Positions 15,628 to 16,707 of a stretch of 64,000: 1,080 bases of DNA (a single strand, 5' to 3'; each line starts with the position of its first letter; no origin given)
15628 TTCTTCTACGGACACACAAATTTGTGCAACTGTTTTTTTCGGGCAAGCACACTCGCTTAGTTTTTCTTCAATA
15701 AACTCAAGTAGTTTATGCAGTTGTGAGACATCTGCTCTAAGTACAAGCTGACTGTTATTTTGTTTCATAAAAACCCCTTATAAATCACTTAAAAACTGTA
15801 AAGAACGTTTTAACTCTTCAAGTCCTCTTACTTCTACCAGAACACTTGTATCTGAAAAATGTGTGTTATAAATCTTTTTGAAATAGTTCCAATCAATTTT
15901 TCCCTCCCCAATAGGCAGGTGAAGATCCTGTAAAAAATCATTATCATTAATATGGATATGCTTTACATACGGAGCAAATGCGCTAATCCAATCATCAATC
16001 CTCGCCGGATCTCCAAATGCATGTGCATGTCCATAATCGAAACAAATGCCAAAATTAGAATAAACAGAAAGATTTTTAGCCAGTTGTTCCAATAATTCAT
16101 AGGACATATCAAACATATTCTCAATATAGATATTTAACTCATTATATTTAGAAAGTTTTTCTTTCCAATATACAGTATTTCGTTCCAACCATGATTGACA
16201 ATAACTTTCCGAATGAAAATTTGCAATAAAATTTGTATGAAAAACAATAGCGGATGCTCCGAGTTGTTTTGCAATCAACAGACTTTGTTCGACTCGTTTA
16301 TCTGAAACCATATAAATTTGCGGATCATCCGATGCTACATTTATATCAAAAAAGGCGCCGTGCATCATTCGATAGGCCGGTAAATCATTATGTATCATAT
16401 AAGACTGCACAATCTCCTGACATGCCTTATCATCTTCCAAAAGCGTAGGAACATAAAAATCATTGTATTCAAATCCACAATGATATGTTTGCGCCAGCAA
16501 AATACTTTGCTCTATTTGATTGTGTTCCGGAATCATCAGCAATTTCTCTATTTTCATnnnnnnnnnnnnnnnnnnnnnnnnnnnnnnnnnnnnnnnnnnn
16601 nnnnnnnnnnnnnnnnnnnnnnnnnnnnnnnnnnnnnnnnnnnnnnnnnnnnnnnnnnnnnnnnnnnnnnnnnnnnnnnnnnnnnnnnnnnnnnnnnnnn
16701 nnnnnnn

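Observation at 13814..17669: Sigma-factor-less partner-switching operon wired to a GGDEF cyclase, with a cNMP-binding PP2C input and an embedded TIM-barrel sugar-phosphate isomerase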

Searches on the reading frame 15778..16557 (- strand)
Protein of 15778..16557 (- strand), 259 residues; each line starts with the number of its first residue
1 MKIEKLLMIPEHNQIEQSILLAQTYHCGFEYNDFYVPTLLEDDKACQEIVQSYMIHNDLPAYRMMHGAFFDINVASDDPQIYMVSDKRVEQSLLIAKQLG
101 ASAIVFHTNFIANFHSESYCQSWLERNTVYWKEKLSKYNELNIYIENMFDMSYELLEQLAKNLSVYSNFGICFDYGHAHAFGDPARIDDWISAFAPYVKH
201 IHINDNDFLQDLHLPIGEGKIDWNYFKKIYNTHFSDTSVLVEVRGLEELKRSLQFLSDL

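Call 3: search_protein_families(library=pfam, proteins=[window:15778-16557:-], max_evalue=0.01)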
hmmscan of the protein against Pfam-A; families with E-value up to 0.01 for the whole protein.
window:15778-16557:- (259 aa): 1 family
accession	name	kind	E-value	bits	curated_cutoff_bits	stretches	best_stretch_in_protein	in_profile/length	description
PF01261.30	AP_endonuc_2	-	9.4e-25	88.2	31.1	1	43-257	27-247/249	Xylose isomerase-like TIM barrel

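Call 4: search_protein_families(library=ncbifam, proteins=[window:15778-16557:-], max_evalue=0.01)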
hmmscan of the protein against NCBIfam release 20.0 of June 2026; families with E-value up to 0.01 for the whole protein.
window:15778-16557:- (259 aa): 6 families
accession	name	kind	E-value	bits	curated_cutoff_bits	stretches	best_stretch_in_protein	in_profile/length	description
NF041277.1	coba_remo_CbiR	equivalog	1.4e-11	44.4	105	1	85-257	83-248/249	cobamide remodeling phosphodiesterase CbiR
NF002198.0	PRK01060.1-3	equivalog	2e-11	44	244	1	65-257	57-249/253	deoxyribonuclease IV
TIGR00587.1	nfo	subfamily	3.2e-11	43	129.65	1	60-232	63-249/279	deoxyribonuclease IV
NF002197.0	PRK01060.1-2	equivalog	5.4e-08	32.3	376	1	63-230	71-256/289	deoxyribonuclease IV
NF002196.0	PRK01060.1-1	equivalog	3.7e-05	23.1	333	1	68-244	70-261/297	deoxyribonuclease IV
NF002199.0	PRK01060.1-4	equivalog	0.00094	18.4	315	1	72-240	74-259/282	deoxyribonuclease IV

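Call 7: find_homologous_proteins(query=window:15778-16557:-, max_evalue=0.00001)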
Query window:15778-16557:- (259 aa): 955 proteins with E <= 0.00001 among 1268 candidates; the best 120 are listed.
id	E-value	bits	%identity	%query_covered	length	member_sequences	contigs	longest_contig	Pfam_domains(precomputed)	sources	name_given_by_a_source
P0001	5.6e-174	595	100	100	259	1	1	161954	PF01261.31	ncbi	-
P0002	2.7e-110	386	62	100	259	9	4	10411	PF01261.31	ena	-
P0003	1.9e-107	377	62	100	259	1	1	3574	PF01261.31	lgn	-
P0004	1.3e-106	374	59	100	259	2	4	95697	PF01261.31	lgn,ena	-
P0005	2.8e-106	373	61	100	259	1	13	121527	PF01261.31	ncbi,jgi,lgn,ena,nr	ncbi:MAG: hypothetical protein E7289_05520 [Lachnospiraceae bacterium]|nr:hypothetical protein [Lach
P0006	1.5e-105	371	59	100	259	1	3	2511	PF01261.31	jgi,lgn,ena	-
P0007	2.4e-105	370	60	99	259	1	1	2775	PF01261.31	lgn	-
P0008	3.8e-105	369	60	100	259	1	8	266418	PF01261.31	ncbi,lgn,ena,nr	ncbi:MAG: sugar phosphate isomerase/epimerase [Lachnospiraceae bacterium]|nr:sugar phosphate isomera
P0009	4.9e-104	366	59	100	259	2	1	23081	PF01261.31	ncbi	-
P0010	5.4e-104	366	59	100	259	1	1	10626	PF01261.31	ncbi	-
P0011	6.1e-104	365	59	100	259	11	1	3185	PF01261.31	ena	-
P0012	3.8e-103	363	58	100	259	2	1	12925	PF01261.31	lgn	-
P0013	6.8e-103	362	60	100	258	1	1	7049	PF01261.31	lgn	-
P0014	3.0e-102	360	58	100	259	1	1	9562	PF01261.31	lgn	-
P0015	1.4e-101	358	56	100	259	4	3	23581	PF01261.31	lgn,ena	-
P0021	7.7e-98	345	55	100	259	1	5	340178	PF01261.31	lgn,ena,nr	nr:TIM barrel protein [Lachnospiraceae bacterium]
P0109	1.1e-85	306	50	100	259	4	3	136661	PF01261.31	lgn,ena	-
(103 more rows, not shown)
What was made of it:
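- Public annotations call homologues 'sugar phosphate isomerase/epimerase' (call 7).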

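Call 9: find_encoding_contigs(protein=P0008, flank=6000, max_places=2)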
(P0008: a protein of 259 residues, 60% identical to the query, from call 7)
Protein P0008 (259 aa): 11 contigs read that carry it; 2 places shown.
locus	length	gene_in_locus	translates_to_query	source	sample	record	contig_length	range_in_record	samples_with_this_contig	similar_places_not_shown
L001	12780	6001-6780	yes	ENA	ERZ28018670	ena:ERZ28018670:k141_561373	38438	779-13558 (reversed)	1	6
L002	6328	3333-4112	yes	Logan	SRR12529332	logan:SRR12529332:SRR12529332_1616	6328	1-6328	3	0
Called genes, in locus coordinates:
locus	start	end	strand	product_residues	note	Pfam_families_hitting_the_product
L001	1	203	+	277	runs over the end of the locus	PF02557:VanY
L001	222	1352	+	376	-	PF01702:TGT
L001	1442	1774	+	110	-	PF02699:YajC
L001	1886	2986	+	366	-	PF04773:FecR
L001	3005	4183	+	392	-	PF00027:cNMP_binding, PF07228:SpoIIE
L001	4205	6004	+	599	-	PF05226:CHASE2, PF00211:Guanylate_cyc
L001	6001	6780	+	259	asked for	PF01261:AP_endonuc_2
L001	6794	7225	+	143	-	PF13581:HATPase_c_2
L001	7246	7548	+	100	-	PF01740:STAS, PF13466:STAS_2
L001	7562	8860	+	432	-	PF00990:GGDEF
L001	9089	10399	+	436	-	PF00004:AAA (faint), PF05673:DUF815, PF20720:nSTAND3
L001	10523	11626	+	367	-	PF00180:Iso_dh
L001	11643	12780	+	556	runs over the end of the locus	PF00920:ILVD_EDD_N, PF24877:ILV_EDD_C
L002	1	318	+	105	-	?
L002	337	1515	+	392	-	PF00027:cNMP_binding, PF07228:SpoIIE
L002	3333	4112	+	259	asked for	PF01261:AP_endonuc_2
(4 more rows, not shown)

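Call 10: find_encoding_contigs(protein=P0021, flank=6000, max_places=2)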
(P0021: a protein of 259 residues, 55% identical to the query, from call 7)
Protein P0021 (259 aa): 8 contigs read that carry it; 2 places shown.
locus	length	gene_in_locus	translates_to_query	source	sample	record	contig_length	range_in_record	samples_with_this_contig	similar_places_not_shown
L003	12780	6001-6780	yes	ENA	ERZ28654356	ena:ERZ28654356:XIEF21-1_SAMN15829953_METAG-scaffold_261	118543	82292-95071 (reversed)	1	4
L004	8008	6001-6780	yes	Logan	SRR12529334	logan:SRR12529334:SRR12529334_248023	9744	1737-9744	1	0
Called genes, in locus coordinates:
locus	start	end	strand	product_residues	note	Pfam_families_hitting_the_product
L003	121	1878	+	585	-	-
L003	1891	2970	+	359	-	-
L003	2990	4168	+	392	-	PF00027:cNMP_binding, PF07228:SpoIIE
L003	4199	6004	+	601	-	PF05226:CHASE2, PF00211:Guanylate_cyc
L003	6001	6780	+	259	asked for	PF01261:AP_endonuc_2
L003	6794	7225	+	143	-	PF13581:HATPase_c_2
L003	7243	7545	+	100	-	PF01740:STAS, PF13466:STAS_2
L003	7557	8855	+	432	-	PF00990:GGDEF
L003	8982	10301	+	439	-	PF05673:DUF815, PF20720:nSTAND3 (weak), PF00004:AAA (faint)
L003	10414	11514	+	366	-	PF00180:Iso_dh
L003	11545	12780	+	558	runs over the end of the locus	PF00920:ILVD_EDD_N, PF24877:ILV_EDD_C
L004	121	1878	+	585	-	-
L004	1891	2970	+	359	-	-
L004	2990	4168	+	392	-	PF00027:cNMP_binding, PF07228:SpoIIE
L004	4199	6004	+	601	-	PF05226:CHASE2, PF00211:Guanylate_cyc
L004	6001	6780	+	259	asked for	PF01261:AP_endonuc_2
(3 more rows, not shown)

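Call 11: find_encoding_contigs(protein=P0109, flank=6000, max_places=2)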
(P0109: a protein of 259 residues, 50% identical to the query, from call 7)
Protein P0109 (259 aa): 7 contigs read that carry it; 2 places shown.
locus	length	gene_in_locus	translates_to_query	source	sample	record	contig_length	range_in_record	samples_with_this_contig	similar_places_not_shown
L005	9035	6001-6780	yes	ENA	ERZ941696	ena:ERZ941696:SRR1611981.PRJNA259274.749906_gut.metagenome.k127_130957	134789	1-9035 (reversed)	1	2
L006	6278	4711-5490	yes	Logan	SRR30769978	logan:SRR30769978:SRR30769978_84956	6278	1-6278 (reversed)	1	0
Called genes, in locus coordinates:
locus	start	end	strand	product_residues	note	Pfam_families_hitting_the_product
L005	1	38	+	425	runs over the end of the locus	PF02844:GARS_N, PF01071:GARS_A, PF02655:ATP-grasp_3 (weak), PF02843:GARS_C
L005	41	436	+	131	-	PF00392:GntR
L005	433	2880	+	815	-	PF02861:Clp_N, PF13191:AAA_16 (weak), PF00004:AAA, PF17871:AAA_lid_9, PF00004:AAA, PF07724:AAA_2, PF07728:AAA_5, PF10431:ClpB_D2-small, +8 more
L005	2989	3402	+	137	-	-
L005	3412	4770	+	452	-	PF18073:Zn_ribbon_LapB, PF13481:AAA_25, PF03796:DnaB_C (weak), PF06745:ATPase, PF23442:DUF7125 (weak), PF25199:nSTAND_NTPase5 (weak), PF13479:AAA_24 (weak), PF13541:ChlI, +3 more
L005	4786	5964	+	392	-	PF00027:cNMP_binding, PF07228:SpoIIE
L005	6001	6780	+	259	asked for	PF01261:AP_endonuc_2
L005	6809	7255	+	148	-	PF13581:HATPase_c_2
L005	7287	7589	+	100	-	PF01740:STAS, PF13466:STAS_2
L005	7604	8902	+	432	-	PF00990:GGDEF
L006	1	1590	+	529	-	?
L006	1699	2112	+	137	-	-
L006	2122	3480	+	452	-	PF18073:Zn_ribbon_LapB, PF13481:AAA_25, PF03796:DnaB_C (weak), PF06745:ATPase, PF23442:DUF7125 (weak), PF25199:nSTAND_NTPase5 (weak), PF13479:AAA_24 (weak), PF13541:ChlI, +3 more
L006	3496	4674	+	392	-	PF00027:cNMP_binding, PF07228:SpoIIE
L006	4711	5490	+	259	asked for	PF01261:AP_endonuc_2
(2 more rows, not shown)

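Call 14: search_solved_structures(query=A1, max_evalue=0.01, show_alignments=3)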
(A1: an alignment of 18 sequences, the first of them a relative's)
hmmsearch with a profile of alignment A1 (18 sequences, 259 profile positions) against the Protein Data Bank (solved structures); distinct sequences matched with E-value up to 0.01: 10.
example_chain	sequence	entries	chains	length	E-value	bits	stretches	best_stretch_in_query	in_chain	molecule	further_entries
3wqo_A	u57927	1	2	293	6.4e-20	75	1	52-258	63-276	Uncharacterized protein MJ1311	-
3ayt_A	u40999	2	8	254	1.3e-09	41.3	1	63-257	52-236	Putative uncharacterized protein TTHB071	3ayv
5zhz_A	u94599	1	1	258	2.5e-07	33.7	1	66-224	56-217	Probable endonuclease 4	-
8edd_A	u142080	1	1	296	5e-07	32.7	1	89-229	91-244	Probable endonuclease 4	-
8axy_A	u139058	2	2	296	7e-07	32.3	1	90-229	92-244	Probable endonuclease 4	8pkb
1qtw_A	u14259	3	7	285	3.2e-05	26.8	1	134-240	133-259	ENDONUCLEASE IV | Endonuclease 4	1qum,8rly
2nq9_A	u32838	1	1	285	3.2e-05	26.8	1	134-240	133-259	Endonuclease 4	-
4k1g_A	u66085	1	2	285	3.3e-05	26.8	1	134-240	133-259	Endonuclease 4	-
2nqh_A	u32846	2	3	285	5.5e-05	26.1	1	134-231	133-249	Endonuclease 4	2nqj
24uu_A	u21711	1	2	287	0.00029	23.7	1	63-229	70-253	Probable endonuclease 4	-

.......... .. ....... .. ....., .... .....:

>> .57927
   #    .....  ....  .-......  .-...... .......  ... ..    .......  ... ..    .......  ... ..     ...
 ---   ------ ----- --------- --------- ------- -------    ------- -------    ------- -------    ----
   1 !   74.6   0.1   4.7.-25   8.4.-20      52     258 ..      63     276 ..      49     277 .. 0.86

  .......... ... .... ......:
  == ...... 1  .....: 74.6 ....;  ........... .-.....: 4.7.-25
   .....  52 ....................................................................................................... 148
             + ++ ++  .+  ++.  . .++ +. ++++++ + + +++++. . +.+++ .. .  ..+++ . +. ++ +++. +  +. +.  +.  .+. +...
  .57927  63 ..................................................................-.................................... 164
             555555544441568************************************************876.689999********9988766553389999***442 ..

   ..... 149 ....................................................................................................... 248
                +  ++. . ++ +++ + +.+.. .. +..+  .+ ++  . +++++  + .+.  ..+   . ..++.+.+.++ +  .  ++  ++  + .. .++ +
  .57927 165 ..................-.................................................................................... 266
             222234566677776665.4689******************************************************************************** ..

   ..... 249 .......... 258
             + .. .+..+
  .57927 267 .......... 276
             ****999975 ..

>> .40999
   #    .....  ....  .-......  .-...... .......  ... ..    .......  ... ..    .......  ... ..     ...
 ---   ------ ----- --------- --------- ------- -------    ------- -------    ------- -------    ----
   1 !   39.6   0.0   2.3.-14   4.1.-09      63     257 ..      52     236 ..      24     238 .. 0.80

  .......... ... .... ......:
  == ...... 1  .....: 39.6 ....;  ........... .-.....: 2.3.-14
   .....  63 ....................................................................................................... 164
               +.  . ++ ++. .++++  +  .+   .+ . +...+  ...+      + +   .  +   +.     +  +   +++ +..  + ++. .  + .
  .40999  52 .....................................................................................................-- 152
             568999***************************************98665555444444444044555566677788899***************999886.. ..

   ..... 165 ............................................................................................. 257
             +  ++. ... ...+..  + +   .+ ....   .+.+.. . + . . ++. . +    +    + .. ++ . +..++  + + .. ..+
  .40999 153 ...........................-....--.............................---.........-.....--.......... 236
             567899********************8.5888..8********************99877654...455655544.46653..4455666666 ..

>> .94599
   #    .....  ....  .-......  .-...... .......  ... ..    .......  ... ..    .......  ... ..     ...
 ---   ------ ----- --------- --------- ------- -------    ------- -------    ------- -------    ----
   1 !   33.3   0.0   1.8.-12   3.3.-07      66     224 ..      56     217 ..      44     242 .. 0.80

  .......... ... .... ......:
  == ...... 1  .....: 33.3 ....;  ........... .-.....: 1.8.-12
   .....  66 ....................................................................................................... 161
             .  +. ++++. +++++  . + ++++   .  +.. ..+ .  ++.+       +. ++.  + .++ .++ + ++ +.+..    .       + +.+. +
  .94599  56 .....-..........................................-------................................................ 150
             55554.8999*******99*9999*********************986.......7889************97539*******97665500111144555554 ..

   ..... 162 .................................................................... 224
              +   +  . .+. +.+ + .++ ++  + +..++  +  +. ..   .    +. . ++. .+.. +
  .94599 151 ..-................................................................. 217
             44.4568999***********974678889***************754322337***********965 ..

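Call 16: find_related_loci(query=A1, collection=genome_contigs, flank=10000)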
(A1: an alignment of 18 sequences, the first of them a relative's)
Query A1 (259 aa) in genome_contigs; peptide patterns used: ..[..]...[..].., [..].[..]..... (x = any residue, [..] = any of these).
600 stretches matched a pattern (row limit reached: there are more); 534 encode a relative of the query (tblastn E <= 1e-3); the best 80 are kept; 80 distinct loci.
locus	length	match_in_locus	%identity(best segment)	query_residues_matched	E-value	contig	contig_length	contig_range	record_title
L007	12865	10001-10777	63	1-259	1e-115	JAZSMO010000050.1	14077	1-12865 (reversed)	MAG: Lachnospiraceae bacterium isolate T1900044554_TS20190020.MAGScoT_cleanbin_000043 SGB_271_k141_1107390, whole genome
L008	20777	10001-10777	62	1-259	6e-115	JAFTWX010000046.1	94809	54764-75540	MAG: Lachnospiraceae bacterium isolate RGIG4224 Roe_deer_Colon-4__c204444, whole genome shotgun sequence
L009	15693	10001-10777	59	1-259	1e-108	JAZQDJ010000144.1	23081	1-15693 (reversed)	MAG: Lachnospiraceae bacterium isolate T1900044636_TS20190102.MAGScoT_cleanbin_000066 SGB_1158_k141_2322074, whole genom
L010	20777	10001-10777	56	1-259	3e-102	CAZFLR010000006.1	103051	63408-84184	MAG TPA_asm: uncultured Kineothrix sp. isolate SRP350583_co3_239 genome assembly, contig: NODE_122_length_103051_cov_25.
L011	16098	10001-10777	57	1-259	2e-101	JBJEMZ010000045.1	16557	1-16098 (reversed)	MAG: Wujia sp. isolate SARD12_bin.041 NODE_1584_length_16557_cov_7.380378, whole genome shotgun sequence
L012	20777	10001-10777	54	1-259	2e-99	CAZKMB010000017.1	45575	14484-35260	MAG TPA_asm: uncultured Bacteroides sp. isolate SRP350583_co4_41 genome assembly, contig: NODE_685_length_45575_cov_43.4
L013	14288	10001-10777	56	1-259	3e-99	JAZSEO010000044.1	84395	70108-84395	MAG: Wujia sp. isolate T1900044589_TS20190055.MAGScoT_cleanbin_000008 SGB_620_k141_993630, whole genome shotgun sequence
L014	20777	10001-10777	53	1-259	1e-98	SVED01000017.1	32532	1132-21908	MAG: Lachnospiraceae bacterium isolate SIG297 NODE_7450_length_32532_cov_1.386082, whole genome shotgun sequence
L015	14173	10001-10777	56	1-259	8e-98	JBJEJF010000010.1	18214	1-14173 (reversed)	MAG: Wujia sp. isolate PUUB57_bin.003 NODE_1549_length_18214_cov_11.471061, whole genome shotgun sequence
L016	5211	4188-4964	54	1-259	4e-96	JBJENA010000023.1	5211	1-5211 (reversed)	MAG: Wujia sp. isolate PUUB23_bin.046 NODE_13904_length_5211_cov_7.206555, whole genome shotgun sequence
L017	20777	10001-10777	54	1-259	5e-96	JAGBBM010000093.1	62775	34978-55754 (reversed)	MAG: Lachnospiraceae bacterium isolate RGIG8967 Water_deer_Rectum-2__c369023, whole genome shotgun sequence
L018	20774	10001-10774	53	1-259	2e-95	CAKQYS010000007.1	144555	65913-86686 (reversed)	MAG: uncultured Lachnospiraceae bacterium isolate REFINED_METABAT215_TOP10_CONTIGS_1500_ASSEMBLY_K77_MERGED__Hadza_MoBio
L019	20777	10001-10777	54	1-259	9e-95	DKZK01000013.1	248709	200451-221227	MAG TPA_asm: Lachnospiraceae bacterium UBA7076 UBA7076_contig_708, whole genome shotgun sequence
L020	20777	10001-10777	53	1-259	5e-94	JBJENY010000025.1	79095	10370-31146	MAG: Lachnospiraceae bacterium isolate LOHA42_bin.042 NODE_136_length_79095_cov_10.548482, whole genome shotgun sequence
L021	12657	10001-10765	51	1-255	4e-94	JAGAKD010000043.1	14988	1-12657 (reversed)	MAG: Lachnospiraceae bacterium isolate RGIG8516 Water_deer_Cecum-2__c75920, whole genome shotgun sequence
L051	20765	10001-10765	46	3-259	3e-77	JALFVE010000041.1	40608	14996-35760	MAG: Oscillospiraceae bacterium isolate SUG1041 k141_260229, whole genome shotgun sequence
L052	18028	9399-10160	47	2-258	5e-77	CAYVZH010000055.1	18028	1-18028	MAG TPA_asm: uncultured Ruminiclostridium sp. isolate SRP199465_co2_827 genome assembly, contig: NODE_9219_length_18028_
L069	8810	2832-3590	43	3-258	2e-74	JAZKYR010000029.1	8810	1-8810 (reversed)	MAG: Agathobacter sp. isolate T1900045099_TC20190093.MAGScoT_cleanbin_000050 SGB_4751_k141_2508917, whole genome shotgun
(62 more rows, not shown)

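Call 21: predict_structure(alignment_id=A1)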
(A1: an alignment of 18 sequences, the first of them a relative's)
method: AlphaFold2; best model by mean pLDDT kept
length: 259 residues; sequences in the alignment: 18
mean_pLDDT: 92.7   pTM: 0.90
mean pLDDT of the five models: 92.7, 91.7, 89.3, 89.2, 87.1
residues with pLDDT >= 90: 207; 70-90: 45; 50-70: 7; < 50: 0
segments of 3 or more residues with pLDDT < 50: none
pLDDT, mean of each block of 10 residues (from residue 1): 95 95 97 91 95 94 91 84 93 97 90 68 92 98 94 93 98 94 91 97 91 92 96 95 95 97
secondary structure, 60 per line:
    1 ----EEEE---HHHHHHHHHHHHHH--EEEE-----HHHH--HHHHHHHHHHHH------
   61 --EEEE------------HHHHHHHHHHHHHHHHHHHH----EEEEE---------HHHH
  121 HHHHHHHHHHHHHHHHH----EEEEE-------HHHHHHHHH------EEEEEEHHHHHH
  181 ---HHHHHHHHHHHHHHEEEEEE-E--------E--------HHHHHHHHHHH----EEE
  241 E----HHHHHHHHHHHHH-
elements in order: E5-8 H12-25 E28-31 H37-40 H43-54 E63-66 H79-98 E103-107 H117-137 E142-146 H154-162 E169-174 H175-180 H184-197 E198-203 H223-233 E238-241 H246-258

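Call 24: fold_search(model_id=the predicted structure, library=pdb)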
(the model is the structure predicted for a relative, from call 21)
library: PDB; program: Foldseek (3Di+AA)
matches with E <= 10: 1717; with E <= 0.001: 199
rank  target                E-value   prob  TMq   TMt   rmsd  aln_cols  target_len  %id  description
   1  3ayv_B                1.6e-14  1.00  0.74  0.78   3.9       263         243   24  TTHB071 protein from Thermus thermophilus HB8 soaking with ZnCl2 (released 2011-10-19)
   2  3ayt_A                9.9e-14  1.00  0.73  0.78   3.9       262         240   23  TTHB071 protein from Thermus thermophilus HB8 (released 2011-10-19)
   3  3ayt_C                7.8e-13  1.00  0.72  0.77   3.9       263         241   24  TTHB071 protein from Thermus thermophilus HB8 (released 2011-10-19)
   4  3ayv_D                1.0e-12  1.00  0.72  0.75   4.3       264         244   22  TTHB071 protein from Thermus thermophilus HB8 soaking with ZnCl2 (released 2011-10-19)
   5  3wqo_B                3.0e-12  1.00  0.72  0.70   4.3       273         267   19  Crystal structure of D-tagatose 3-epimerase-like protein (released 2014-07-09)
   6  5zhz                  1.8e-11  1.00  0.71  0.73   4.3       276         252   18  Crystal structure of the apurinic/apyrimidinic endonuclease IV from Mycobacterium tuberculosis (released 2018-04-04)
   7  3wqo_A                4.6e-11  1.00  0.75  0.72   4.4       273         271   20  Crystal structure of D-tagatose 3-epimerase-like protein (released 2014-07-09)
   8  10nh_E                5.4e-11  1.00  0.72  0.61   4.9       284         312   17  Crystal Structure of Apurinic endonuclease (APN1) from Babesia bovis (released 2026-02-11)
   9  10nh_A                1.8e-10  1.00  0.74  0.63   4.6       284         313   16  Crystal Structure of Apurinic endonuclease (APN1) from Babesia bovis (released 2026-02-11)
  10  10nh_F                1.9e-10  1.00  0.74  0.63   4.6       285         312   16  Crystal Structure of Apurinic endonuclease (APN1) from Babesia bovis (released 2026-02-11)
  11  4hno                  1.9e-10  1.00  0.73  0.67   4.8       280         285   17  High resolution crystal structure of DNA Apurinic/apyrimidinic (AP) endonuclease IV Nfo from Thermatoga maritima (released 2013-01-23)
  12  3cqj_B                5.4e-10  1.00  0.75  0.71   4.3       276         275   13  Crystal Structure of L-xylulose-5-phosphate 3-epimerase UlaE (form B) complex with Zn2+ (released 2008-11-25)
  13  10nh_C                6.8e-10  1.00  0.72  0.62   4.9       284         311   16  Crystal Structure of Apurinic endonuclease (APN1) from Babesia bovis (released 2026-02-11)
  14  8rly_C                8.7e-10  1.00  0.73  0.68   4.8       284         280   18  E. coli endonuclease IV complexed with sulfate, catalytic Fe2+ (released 2024-12-11)
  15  2x7v                  1.5e-09  1.00  0.69  0.64   5.2       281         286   17  Crystal structure of Thermotoga maritima endonuclease IV in the presence of zinc (released 2010-09-08)
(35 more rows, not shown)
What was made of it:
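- Closest known: Endonuclease IV. Same: These are the nearest solved structures (calls 14, 24).
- Nearest structures are TTHB071, MJ1311 and endonuclease IV (calls 14, 24). UlaE and ketose 3-epimerases are among the structural matches, and MJ1311 is deposited as 'D-tagatose 3-epimerase-like' (call 24).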

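Call 32: find_encoding_contigs(protein=P0001, flank=10000, max_places=2)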
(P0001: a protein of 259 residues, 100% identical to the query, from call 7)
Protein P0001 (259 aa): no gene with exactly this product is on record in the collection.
